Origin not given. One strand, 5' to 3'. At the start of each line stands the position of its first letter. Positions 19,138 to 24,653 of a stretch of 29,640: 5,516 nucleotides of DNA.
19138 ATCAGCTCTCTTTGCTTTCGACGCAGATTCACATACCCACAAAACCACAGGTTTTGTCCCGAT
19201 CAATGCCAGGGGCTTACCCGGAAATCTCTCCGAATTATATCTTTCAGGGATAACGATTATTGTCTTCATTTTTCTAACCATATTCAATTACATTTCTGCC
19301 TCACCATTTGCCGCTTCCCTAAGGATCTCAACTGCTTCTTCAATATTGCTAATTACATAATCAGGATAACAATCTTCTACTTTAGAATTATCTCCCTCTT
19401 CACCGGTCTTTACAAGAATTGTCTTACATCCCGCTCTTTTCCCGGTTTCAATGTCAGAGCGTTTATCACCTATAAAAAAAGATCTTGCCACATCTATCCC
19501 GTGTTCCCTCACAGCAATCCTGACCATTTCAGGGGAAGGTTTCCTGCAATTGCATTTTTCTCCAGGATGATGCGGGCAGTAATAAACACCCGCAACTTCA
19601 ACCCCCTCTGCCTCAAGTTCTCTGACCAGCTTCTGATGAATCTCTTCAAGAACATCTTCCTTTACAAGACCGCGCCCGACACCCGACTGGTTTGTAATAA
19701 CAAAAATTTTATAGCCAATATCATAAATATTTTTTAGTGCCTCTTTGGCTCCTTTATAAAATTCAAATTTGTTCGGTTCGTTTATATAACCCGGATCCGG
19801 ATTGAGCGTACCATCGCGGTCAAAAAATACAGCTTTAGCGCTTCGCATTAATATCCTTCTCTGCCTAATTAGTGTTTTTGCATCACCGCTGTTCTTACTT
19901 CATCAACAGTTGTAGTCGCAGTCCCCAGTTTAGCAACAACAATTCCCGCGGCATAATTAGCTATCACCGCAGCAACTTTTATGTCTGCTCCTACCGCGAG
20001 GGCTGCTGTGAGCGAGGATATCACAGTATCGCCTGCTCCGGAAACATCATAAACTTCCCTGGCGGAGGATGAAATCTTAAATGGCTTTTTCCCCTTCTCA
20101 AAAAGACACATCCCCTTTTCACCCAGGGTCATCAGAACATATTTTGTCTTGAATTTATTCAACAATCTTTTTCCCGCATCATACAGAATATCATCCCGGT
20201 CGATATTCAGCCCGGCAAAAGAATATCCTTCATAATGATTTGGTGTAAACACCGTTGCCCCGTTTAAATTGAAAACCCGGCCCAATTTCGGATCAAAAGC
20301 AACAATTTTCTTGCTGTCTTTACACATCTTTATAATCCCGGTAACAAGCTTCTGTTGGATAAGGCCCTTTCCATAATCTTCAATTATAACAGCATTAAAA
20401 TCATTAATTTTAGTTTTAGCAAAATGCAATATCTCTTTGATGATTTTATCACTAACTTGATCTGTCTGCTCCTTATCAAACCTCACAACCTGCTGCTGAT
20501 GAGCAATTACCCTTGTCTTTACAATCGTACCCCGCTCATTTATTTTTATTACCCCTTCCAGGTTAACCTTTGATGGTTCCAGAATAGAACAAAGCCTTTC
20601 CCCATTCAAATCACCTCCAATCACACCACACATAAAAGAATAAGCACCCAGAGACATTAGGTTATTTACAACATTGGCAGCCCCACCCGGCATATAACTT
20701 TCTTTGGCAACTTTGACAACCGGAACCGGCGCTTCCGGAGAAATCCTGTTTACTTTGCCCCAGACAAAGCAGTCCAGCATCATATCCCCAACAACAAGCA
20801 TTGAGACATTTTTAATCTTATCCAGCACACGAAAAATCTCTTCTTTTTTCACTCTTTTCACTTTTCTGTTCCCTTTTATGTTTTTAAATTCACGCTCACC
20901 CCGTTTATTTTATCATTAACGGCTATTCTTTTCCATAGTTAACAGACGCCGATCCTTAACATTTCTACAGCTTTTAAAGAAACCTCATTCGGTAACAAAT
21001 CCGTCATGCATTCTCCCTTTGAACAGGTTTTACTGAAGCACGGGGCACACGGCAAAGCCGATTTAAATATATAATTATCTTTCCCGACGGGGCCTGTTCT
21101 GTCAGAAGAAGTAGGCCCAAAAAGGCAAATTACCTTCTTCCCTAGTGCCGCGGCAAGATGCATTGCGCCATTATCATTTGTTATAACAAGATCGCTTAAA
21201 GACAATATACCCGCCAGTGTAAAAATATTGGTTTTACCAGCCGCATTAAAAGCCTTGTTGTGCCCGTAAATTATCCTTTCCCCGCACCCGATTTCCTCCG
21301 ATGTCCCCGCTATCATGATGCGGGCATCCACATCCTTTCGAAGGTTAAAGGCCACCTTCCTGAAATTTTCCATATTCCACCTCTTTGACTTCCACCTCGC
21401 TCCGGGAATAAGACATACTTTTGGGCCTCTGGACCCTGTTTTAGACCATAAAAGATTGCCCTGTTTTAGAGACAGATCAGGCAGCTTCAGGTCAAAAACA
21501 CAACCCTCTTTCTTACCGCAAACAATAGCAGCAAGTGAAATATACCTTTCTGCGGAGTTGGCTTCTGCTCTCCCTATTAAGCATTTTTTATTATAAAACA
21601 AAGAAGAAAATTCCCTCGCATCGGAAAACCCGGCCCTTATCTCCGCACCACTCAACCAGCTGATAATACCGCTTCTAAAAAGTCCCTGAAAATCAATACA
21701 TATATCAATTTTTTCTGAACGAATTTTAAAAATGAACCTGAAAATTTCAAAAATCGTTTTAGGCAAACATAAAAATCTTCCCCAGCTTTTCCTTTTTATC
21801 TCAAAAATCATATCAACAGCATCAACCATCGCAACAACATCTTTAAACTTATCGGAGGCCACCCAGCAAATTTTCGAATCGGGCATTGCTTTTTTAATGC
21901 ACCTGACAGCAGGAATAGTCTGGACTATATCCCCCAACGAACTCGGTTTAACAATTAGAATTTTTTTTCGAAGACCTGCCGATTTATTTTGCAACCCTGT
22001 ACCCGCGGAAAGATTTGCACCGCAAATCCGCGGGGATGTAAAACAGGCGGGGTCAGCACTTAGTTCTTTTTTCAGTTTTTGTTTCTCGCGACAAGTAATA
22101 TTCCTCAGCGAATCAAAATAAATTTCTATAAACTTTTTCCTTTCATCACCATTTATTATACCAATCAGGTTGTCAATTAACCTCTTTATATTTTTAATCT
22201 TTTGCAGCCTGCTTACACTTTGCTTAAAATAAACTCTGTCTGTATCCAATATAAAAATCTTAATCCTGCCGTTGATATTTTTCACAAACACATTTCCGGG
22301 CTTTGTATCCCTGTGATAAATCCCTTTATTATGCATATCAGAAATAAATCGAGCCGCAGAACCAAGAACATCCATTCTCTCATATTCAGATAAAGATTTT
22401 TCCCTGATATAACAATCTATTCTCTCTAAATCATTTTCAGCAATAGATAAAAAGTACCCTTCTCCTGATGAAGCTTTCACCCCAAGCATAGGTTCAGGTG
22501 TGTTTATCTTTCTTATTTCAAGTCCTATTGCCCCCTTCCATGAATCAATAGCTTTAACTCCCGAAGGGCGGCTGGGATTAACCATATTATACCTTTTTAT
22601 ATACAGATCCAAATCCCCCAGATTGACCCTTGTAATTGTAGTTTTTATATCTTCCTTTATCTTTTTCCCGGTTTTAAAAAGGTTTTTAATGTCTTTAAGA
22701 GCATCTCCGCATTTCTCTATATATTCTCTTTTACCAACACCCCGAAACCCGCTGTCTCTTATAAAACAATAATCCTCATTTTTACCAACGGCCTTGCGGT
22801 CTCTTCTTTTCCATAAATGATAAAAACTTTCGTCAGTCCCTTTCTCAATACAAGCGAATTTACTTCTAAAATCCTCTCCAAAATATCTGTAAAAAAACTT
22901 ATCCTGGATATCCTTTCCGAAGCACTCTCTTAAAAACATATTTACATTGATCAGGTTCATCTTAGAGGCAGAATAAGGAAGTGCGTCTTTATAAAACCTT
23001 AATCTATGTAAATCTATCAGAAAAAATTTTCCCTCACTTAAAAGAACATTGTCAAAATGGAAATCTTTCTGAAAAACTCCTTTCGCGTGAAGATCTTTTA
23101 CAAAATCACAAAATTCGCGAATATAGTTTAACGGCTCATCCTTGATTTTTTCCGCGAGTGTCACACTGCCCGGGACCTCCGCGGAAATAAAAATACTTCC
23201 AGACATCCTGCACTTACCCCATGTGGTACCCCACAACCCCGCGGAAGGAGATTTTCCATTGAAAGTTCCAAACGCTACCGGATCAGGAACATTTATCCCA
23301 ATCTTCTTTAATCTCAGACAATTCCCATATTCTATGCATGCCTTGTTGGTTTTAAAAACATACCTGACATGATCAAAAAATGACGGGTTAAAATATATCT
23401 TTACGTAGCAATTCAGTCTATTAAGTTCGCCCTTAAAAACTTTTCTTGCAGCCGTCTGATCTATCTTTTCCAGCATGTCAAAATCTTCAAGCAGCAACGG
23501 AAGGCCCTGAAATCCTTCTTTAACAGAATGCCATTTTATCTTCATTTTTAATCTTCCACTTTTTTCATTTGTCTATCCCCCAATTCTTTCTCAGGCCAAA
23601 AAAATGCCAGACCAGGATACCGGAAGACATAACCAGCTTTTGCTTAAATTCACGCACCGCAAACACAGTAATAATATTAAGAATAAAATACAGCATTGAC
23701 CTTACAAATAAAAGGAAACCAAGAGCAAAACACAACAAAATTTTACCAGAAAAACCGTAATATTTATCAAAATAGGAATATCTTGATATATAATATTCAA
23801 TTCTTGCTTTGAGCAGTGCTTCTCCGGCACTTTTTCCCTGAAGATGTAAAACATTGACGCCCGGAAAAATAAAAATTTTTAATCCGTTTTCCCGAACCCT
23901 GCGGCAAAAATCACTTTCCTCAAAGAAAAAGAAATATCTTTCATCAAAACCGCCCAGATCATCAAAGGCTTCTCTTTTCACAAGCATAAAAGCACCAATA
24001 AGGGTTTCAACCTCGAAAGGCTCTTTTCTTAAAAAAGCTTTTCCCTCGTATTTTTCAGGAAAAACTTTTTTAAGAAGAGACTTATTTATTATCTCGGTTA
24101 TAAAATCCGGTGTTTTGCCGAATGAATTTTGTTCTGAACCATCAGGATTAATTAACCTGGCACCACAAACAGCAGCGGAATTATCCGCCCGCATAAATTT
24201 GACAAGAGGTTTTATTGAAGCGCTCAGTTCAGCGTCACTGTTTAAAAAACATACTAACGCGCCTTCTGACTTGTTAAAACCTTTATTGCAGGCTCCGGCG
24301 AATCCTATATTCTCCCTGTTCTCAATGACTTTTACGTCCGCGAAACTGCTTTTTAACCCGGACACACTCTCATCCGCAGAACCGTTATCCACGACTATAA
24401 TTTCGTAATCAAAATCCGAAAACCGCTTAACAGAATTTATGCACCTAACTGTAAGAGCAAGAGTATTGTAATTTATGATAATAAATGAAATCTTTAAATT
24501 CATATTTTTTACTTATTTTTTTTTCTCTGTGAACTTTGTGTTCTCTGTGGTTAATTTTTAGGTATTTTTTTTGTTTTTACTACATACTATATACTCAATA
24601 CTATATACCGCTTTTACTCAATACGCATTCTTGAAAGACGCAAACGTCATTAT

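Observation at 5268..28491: Mosaic family of stuttering low-complexity repeat modules confined to intergenic spacers at six loci (BIME/REP-like, not matching any family I recognise)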

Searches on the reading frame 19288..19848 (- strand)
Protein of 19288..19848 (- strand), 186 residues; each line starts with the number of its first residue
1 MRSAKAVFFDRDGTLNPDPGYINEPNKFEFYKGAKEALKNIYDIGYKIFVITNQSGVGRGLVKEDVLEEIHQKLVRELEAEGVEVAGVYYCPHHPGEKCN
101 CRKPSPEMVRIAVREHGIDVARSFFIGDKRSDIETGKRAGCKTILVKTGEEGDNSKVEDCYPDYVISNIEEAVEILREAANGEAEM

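Call 14: search_protein_families(library=pfam, proteins=[window:19288-19848:-])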
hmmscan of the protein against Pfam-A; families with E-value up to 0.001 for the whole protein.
window:19288-19848:- (186 aa): 6 families
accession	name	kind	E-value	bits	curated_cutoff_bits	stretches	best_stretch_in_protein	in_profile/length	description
PF13242.12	Hydrolase_like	-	1e-18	67.4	22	1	101-172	2-75/75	HAD-hyrolase-like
PF13419.12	HAD_2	-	2.7e-14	54.1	23.8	1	97-146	129-178/178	Haloacid dehalogenase-like hydrolase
PF00702.32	Hydrolase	-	1.3e-10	42.5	26.4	1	27-140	96-191/191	haloacid dehalogenase-like hydrolase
PF08645.17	PNK3P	-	9.6e-10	38.9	22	1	7-132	3-129/161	Polynucleotide kinase 3 phosphatase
PF12710.13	HAD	-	7.6e-05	23.6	27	0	71-135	123-187/189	haloacid dehalogenase-like hydrolase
PF13344.12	Hydrolase_6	-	0.00016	22.1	27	1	7-59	1-44/101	Haloacid dehalogenase-like hydrolase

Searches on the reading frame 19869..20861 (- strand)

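Call 15: search_protein_families(library=pfam, proteins=[window:19869-20861:-])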
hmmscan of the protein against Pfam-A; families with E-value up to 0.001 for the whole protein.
window:19869-20861:- (330 aa): 2 families
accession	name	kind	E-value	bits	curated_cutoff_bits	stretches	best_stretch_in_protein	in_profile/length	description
PF00294.29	PfkB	-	2.4e-37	129.4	25.8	1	22-317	5-298/302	pfkB family carbohydrate kinase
PF08543.17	Phos_pyr_kin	-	2.8e-08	33.9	27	1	199-301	117-224/246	Phosphomethylpyrimidine kinase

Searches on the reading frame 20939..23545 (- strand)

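Call 15: search_protein_families(library=pfam, proteins=[window:20939-23545:-])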
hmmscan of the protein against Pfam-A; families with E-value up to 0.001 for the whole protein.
window:20939-23545:- (868 aa): 3 families
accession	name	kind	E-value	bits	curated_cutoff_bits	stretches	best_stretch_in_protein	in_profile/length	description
PF01075.23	Glyco_transf_9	-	6.2e-43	147.3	22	1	602-844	2-244/247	Glycosyltransferase family 9 (heptosyltransferase)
PF06293.20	Kdo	-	3.9e-14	53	21.3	2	378-459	108-189/207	Lipopolysaccharide kinase (Kdo/WaaP) family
PF00069.31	Pkinase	-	5.6e-07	29.7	31.7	1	379-430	89-139/263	Protein kinase domain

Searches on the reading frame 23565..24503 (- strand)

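Call 15: search_protein_families(library=pfam, proteins=[window:23565-24503:-])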
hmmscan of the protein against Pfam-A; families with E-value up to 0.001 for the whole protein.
window:23565-24503:- (312 aa): 5 families
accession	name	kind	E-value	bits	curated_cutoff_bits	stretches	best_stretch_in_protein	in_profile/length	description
PF00535.33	Glycos_transf_2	-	2.4e-28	99.6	23.3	1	6-183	1-167/168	Glycosyl transferase family 2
PF13641.12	Glyco_tranf_2_3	-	2e-09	38.2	27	1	5-227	3-218/230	Glycosyltransferase like family 2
PF10111.15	Glyco_tranf_2_2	-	1e-07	32.2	27.3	1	24-203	22-199/276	Glycosyltransferase like family 2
PF02709.20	Glyco_transf_7C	-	7.9e-07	29.1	23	1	162-215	13-67/78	N-terminal domain of galactosyltransferase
PF13632.12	Glyco_trans_2_3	-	3.8e-05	24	27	1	85-279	3-192/198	Glycosyl transferase family group 2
